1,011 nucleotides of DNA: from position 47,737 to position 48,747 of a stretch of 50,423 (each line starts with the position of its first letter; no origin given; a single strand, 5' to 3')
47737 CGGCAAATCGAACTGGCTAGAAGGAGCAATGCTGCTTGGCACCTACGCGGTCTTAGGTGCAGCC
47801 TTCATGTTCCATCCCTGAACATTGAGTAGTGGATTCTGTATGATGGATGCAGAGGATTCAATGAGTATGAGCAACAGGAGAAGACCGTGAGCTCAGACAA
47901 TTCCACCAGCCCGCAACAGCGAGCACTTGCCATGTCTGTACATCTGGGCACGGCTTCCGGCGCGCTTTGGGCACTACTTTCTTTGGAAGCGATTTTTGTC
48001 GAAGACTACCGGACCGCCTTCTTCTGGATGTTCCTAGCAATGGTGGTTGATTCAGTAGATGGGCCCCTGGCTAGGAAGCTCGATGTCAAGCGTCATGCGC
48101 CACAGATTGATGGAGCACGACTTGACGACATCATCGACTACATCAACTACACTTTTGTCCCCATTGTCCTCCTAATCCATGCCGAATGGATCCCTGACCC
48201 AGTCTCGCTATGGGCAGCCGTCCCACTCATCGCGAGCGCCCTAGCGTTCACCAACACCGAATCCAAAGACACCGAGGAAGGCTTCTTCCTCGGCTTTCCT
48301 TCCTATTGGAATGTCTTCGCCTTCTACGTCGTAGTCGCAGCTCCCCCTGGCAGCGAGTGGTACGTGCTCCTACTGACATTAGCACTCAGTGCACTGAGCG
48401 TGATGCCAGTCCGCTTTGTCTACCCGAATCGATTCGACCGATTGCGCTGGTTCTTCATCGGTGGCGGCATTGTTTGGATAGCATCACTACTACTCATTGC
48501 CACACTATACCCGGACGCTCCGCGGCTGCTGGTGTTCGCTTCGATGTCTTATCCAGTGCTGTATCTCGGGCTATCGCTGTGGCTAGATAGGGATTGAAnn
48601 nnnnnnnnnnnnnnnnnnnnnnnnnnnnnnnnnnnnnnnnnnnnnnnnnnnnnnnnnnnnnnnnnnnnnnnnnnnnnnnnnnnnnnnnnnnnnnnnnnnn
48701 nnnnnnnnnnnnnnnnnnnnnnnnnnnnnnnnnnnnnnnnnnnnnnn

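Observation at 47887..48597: Phosphatidylcholine synthase (Pcs)-like gene in an archaeal genome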

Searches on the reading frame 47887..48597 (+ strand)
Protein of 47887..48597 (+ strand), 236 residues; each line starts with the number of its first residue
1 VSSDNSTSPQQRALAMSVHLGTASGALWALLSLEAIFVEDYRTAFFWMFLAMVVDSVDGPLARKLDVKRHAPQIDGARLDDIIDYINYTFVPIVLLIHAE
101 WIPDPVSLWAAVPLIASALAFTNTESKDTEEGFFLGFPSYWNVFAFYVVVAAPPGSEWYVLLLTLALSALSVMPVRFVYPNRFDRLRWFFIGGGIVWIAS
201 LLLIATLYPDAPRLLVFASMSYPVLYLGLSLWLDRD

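Call 3: search_protein_families(library=pfam, proteins=[window:47887-48597:+], max_evalue=0.01)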
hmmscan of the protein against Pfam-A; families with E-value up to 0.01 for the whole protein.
window:47887-48597:+ (236 aa): 1 family
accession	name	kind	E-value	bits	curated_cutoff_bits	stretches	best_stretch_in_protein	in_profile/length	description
PF01066.26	CDP-OH_P_transf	-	7.3e-06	26.9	22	1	36-167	22-149/152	CDP-alcohol phosphatidyltransferase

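Call 4: search_protein_families(library=ncbifam, proteins=[window:47887-48597:+], max_evalue=0.01)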
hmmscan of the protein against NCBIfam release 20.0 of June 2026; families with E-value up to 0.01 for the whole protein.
window:47887-48597:+ (236 aa): 9 families
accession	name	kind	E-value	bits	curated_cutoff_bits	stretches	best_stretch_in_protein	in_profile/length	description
NF045886.1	PhCholSynLeg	equivalog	1e-44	152.9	440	1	6-232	7-238/250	phosphatidylcholine synthase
NF045884.1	PhCholSynAgro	equivalog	1.2e-40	140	350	1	11-217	6-210/235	phosphatidylcholine synthase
NF045887.1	PhCholSynPs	equivalog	1.8e-39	135.8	300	1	7-232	4-227/235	phosphatidylcholine synthase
NF045885.1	PhCholSynBorr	equivalog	1e-36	127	400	1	14-212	8-202/234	phosphatidylcholine synthase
NF045888.1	PhCholSynBrdy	equivalog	1.3e-35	123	400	1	5-207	10-208/243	phosphatidylcholine synthase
NF038087.1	arch_ser_synth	exception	1.6e-08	34.4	240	1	29-203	18-191/216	archaetidylserine synthase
TIGR00473.1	pssA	equivalog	2.6e-08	34.1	107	1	26-177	5-152/153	CDP-diacylglycerol--serine O-phosphatidyltransferase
TIGR04217.1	archae_ser_T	exception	3e-08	33.7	200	1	23-181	15-170/221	archaetidylserine synthase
NF040950.1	archin_ph_syn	equivalog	0.0002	21.3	180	1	14-99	22-104/191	archaetidylinositol phosphate synthase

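Call 5: find_homologous_proteins(query=window:47887-48597:+)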
Query window:47887-48597:+ (236 aa): 1661 proteins with E <= 0.001 among 6176 candidates; the best 120 are listed.
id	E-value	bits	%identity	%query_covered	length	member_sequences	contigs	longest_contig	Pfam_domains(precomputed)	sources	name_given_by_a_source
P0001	3.7e-136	470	90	100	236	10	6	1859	PF01066.27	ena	-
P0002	1.1e-134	465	89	100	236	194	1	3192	-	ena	-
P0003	1.2e-133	462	89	100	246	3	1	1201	-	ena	-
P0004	2.2e-129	448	86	100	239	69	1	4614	-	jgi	-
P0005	2.7e-129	448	85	100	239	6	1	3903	-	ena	-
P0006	2.6e-128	444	85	100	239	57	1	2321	-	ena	-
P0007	8.6e-128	443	85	100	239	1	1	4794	-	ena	-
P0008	3.8e-120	418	85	94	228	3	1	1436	PF01066.27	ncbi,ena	-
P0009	2.8e-118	412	79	100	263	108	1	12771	-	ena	-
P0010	2.0e-117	409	78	100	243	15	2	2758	-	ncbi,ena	-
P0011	2.9e-116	405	98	80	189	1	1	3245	-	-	-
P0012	7.0e-116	404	78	100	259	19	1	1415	-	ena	-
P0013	1.0e-113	397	76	100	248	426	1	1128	-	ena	-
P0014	5.8e-108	378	74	99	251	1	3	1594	-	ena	-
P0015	1.7e-75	272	56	95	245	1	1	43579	-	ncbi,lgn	-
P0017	6.8e-72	260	55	94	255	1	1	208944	PF01066.27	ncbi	ncbi:MAG: CDP-alcohol phosphatidyltransferase family protein [Planctomycetota bacterium]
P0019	4.3e-69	251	51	99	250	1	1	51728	-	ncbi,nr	ncbi:MAG: phosphatidylcholine synthase [Phycisphaerae bacterium]|nr:phosphatidylcholine synthase [Ph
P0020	7.4e-69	250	50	99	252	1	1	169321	-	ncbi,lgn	-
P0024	1.0e-67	246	51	97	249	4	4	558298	-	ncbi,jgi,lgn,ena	-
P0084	1.4e-58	216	45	99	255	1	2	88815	PF01066.27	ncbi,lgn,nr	ncbi:MAG: CDP-alcohol phosphatidyltransferase family protein [Myxococcales bacterium]|nr:CDP-alcohol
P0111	2.4e-53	199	45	98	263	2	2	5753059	-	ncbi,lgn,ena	-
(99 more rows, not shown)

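Call 15: list_cluster_members(proteins=[P0008, P0010, P0015, P0017, P0024, P0020])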
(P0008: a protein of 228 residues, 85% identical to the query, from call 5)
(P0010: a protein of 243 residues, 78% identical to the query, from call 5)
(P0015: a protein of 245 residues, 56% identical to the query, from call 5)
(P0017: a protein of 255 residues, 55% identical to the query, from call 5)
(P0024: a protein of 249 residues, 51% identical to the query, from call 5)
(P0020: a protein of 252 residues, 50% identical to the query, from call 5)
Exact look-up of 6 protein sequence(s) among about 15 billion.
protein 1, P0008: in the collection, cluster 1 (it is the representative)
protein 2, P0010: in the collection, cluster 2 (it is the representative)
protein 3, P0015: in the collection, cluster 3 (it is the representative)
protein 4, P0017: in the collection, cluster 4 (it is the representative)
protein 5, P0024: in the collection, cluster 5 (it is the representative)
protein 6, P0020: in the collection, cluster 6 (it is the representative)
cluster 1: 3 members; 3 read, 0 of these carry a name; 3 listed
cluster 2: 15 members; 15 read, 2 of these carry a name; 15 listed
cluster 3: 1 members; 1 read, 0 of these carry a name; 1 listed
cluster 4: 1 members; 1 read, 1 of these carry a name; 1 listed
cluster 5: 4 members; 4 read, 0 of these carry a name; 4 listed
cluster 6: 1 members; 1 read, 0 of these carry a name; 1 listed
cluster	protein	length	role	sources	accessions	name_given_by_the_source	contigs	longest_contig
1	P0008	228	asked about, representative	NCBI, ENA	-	-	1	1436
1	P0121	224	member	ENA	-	-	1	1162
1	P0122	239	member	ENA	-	-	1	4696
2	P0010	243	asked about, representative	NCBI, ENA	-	-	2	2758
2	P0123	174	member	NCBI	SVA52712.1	uncharacterized protein METZ01_LOCUS105566, partial [marine metagenome]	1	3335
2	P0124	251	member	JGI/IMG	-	phosphatidylcholine synthase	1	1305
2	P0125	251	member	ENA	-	-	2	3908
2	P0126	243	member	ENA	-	-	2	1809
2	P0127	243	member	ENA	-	-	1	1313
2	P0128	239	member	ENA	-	-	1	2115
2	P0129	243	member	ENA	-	-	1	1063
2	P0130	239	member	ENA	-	-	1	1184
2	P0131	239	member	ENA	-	-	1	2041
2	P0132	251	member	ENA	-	-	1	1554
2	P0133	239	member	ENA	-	-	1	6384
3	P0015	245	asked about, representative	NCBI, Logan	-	-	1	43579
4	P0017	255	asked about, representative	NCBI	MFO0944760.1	MAG: CDP-alcohol phosphatidyltransferase family protein [Planctomycetota bacterium]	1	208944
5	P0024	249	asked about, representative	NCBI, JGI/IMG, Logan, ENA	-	-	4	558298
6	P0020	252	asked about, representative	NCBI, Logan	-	-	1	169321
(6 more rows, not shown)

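Call 18: find_related_loci(query=A1, collection=genome_contigs, flank=4000)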
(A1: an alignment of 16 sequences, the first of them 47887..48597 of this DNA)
Query A1 (236 aa) in genome_contigs; peptide patterns used: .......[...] (x = any residue, [..] = any of these).
600 stretches matched a pattern (row limit reached: there are more); 600 encode a relative of the query (tblastn E <= 1e-3); the best 80 are kept; 80 distinct loci.
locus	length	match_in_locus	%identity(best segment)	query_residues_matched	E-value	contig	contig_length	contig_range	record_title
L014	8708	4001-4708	86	1-236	4e-133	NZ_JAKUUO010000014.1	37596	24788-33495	MAG: Candidatus Thalassarchaeum betae isolate ALOHA_A2.5_135 A2.5-Thalassarchaeum-4_14, whole genome shotgun sequence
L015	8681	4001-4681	50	8-234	3e-67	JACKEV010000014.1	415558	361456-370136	MAG: Alphaproteobacteria bacterium isolate HK-STAS-MYXO-43 HK-STAS-MYXO-43_14, whole genome shotgun sequence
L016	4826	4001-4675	49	10-234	3e-67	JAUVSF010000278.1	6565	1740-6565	MAG: Acidobacteriota bacterium isolate CSMAG_733 CSMAG_733_k127_6949244_length_6565_cov_28.7721, whole genome shotgun se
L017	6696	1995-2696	47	1-234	9e-67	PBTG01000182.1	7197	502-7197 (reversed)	MAG: Myxococcales bacterium isolate NP66 MHASMcontig_98529, whole genome shotgun sequence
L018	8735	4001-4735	45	3-236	4e-65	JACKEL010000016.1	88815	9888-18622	MAG: Myxococcales bacterium isolate HK-STAS-MYXO-32 HK-STAS-MYXO-32_16, whole genome shotgun sequence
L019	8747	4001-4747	44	1-236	1e-62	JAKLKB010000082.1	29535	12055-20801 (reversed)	MAG: Myxococcota bacterium isolate MAG.451 MAG.451-scaffold_1127, whole genome shotgun sequence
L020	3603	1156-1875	50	1-236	1e-61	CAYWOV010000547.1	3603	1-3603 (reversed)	MAG TPA_asm: uncultured Planctomycetaceae bacterium isolate binchicken_co3_535 genome assembly, contig: NODE_87449_lengt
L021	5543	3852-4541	49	8-235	1e-61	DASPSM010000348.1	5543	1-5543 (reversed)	MAG TPA_asm: Planctomycetaceae bacterium isolate SMAG_U12251 k141_46563, whole genome shotgun sequence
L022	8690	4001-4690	49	8-234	1e-64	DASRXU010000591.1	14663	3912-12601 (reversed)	MAG TPA_asm: Planctomycetaceae bacterium isolate SMAG_U12732 k141_703329, whole genome shotgun sequence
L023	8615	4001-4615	49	18-226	1e-56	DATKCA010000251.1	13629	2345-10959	MAG TPA_asm: Thermoanaerobaculia bacterium isolate SMAG_U14434 k141_1279948, whole genome shotgun sequence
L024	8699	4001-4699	44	5-234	7e-56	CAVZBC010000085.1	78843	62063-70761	MAG: uncultured Gammaproteobacteria bacterium isolate MFD02360.bin.2.207 genome assembly, contig: contig_71464, whole ge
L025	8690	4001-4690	46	6-234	4e-56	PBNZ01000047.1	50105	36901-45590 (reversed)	MAG: Planctomycetaceae bacterium isolate SP176 MHASMcontig_2886498, whole genome shotgun sequence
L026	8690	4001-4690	46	6-234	4e-56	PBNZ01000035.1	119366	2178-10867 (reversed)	MAG: Planctomycetaceae bacterium isolate SP176 107661, whole genome shotgun sequence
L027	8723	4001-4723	46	1-234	5e-54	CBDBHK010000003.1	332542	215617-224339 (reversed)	MAG: Acidobacteriota bacterium isolate 99fda0a5-85d9-418a-8fd5-750ac8318952 genome assembly, contig: contig_3, whole gen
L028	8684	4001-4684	47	2-233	2e-53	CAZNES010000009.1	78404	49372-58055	MAG TPA_asm: uncultured Syntrophobacteraceae bacterium isolate SRP119689_co1_315 genome assembly, contig: NODE_320_lengt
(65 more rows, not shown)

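Call 19: search_solved_structures(query=A1, max_evalue=0.01)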
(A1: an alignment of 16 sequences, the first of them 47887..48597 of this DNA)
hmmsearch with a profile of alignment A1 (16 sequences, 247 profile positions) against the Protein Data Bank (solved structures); distinct sequences matched with E-value up to 0.01: 0.

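Call 33: search_dna_similar(query=window:47887-48597:+, collection=plasmids, mode=protein, max_evalue=1e-10, max_rows=40, rows=spread)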
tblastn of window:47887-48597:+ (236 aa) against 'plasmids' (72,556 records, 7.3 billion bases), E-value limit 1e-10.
Records with a match: 8; places in all: 8; records where one place covers at least 80% of the query: 7.
Best place of each record, by identity: <60% 8.
By first word of the organism name: Sinorhizobium 4; Pseudomonas 1; Legionella 1; Halomonas 1; Shinella 1.
By predicted mobility (MOB-suite, as given by PLSDB): non-mobilizable 8.
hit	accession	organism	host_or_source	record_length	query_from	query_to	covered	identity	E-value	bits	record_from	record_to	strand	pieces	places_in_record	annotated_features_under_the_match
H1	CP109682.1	Pseudomonas aeruginosa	Homo sapiens,whole organism,swab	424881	6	232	96%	37.2%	4e-17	87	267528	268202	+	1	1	phosphatidylcholine/phosphatidylserine synthase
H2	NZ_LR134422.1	Legionella adelaidensis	environmental,Cooling tower water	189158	2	232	98%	31.5%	9e-23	103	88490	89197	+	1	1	phosphatidylcholine synthase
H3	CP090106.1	Sinorhizobium meliloti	Medicago,Cell culture,Plant nodule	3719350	9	197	80%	34.9%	1e-22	102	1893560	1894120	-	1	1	pcs: phosphatidylcholine synthase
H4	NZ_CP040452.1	Halomonas sp. PA16-9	-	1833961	3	232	97%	28.6%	2e-18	91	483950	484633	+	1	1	none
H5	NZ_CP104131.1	Sinorhizobium sp. K101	Phaseolus vulgaris,cell ...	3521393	9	197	80%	34.4%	2e-22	102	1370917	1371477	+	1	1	none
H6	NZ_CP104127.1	Sinorhizobium sp. M103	Phaseolus vulgaris,cell ...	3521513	9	197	80%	34.4%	2e-22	102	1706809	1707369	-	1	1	none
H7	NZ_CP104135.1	Sinorhizobium sp. C101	Phaseolus vulgaris,cell ...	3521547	9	197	80%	34.4%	2e-22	102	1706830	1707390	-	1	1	none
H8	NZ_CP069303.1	Shinella sp. PSBB067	monoisolate,Minnesota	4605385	9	187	76%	35.8%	9e-23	103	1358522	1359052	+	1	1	none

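Call 34: get_annotated_region(hit=H3, flank=600)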
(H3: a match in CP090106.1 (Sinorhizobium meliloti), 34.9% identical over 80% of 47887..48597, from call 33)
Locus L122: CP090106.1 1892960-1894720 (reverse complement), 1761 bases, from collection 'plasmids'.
description: Sinorhizobium meliloti strain Ak57 plasmid pSymB, complete sequence
organism: Sinorhizobium meliloti (NCBI taxid 382)
taxonomy: Bacteria; Pseudomonadota; Alphaproteobacteria; Hyphomicrobiales; Rhizobiaceae; Sinorhizobium; Sinorhizobium meliloti
host: -; source: Medicago,Cell culture,Plant nodule; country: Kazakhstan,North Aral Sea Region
typing (MOB-suite, as given by PLSDB): non-mobilizable
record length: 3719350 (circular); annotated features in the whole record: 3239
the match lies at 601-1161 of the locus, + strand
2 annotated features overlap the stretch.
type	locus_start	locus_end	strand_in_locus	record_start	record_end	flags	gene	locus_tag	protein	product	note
CDS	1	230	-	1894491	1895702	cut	-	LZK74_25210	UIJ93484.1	UbiH/UbiF family hydroxylase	-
CDS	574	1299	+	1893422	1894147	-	pcs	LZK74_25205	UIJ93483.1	phosphatidylcholine synthase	-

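Call 35: get_annotated_region(hit=H1, flank=600)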
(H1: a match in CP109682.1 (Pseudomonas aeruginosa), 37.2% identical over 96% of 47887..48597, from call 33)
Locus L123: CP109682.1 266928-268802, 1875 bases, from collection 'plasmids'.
description: Pseudomonas aeruginosa strain 2017-45-169 plasmid p2017-45-169_2, complete sequence
organism: Pseudomonas aeruginosa (NCBI taxid 287)
taxonomy: Bacteria; Pseudomonadota; Gammaproteobacteria; Pseudomonadales; Pseudomonadaceae; Pseudomonas; Pseudomonas aeruginosa
host: -; source: Homo sapiens,whole organism,swab; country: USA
typing (MOB-suite, as given by PLSDB): non-mobilizable
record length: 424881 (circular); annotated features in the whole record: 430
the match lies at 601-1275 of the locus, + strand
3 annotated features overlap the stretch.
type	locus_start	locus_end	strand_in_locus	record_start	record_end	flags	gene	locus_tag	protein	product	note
CDS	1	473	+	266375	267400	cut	-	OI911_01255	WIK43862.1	amino acid ABC transporter substrate-binding protein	-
CDS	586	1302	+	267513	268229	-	-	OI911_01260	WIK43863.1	phosphatidylcholine/phosphatidylserine synthase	-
CDS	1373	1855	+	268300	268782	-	-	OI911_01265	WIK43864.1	nuclear transport factor 2 family protein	-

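Call 36: get_annotated_region(hit=H2, flank=600)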
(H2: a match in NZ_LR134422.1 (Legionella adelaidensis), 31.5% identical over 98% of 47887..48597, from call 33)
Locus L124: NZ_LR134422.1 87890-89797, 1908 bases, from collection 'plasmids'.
description: Legionella adelaidensis strain NCTC12735 plasmid 13, complete sequence
organism: Legionella adelaidensis (NCBI taxid 45056)
taxonomy: Bacteria; Pseudomonadota; Gammaproteobacteria; Legionellales; Legionellaceae; Legionella; Legionella adelaidensis
host: -; source: environmental,Cooling tower water; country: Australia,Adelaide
typing (MOB-suite, as given by PLSDB): non-mobilizable
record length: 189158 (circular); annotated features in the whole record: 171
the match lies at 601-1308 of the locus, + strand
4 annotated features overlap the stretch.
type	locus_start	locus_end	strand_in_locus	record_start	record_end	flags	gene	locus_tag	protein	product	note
CDS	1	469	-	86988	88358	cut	-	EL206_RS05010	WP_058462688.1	NAD-dependent succinate-semialdehyde dehydrogenase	-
CDS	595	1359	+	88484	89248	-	-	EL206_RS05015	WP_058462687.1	phosphatidylcholine synthase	GO:0008654 - phospholipid biosynthetic process [Evidence IEA]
CDS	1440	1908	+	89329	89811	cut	-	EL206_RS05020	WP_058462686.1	hypothetical protein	-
CDS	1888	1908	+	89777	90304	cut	-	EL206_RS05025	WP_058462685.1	hypothetical protein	-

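Call 37: get_annotated_region(hit=H4, flank=600)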
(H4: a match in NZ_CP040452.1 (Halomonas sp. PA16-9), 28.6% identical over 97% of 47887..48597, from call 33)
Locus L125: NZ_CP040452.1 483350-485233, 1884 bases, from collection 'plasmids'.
description: Halomonas sp. PA16-9 plasmid p_unnamed1, complete sequence
organism: Halomonas sp. PA16-9 (NCBI taxid 2576841)
taxonomy: Bacteria; Pseudomonadota; Gammaproteobacteria; Oceanospirillales; Halomonadaceae; Halomonas; Halomonas sp. PA16-9
host: -; source: -; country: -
typing (MOB-suite, as given by PLSDB): non-mobilizable
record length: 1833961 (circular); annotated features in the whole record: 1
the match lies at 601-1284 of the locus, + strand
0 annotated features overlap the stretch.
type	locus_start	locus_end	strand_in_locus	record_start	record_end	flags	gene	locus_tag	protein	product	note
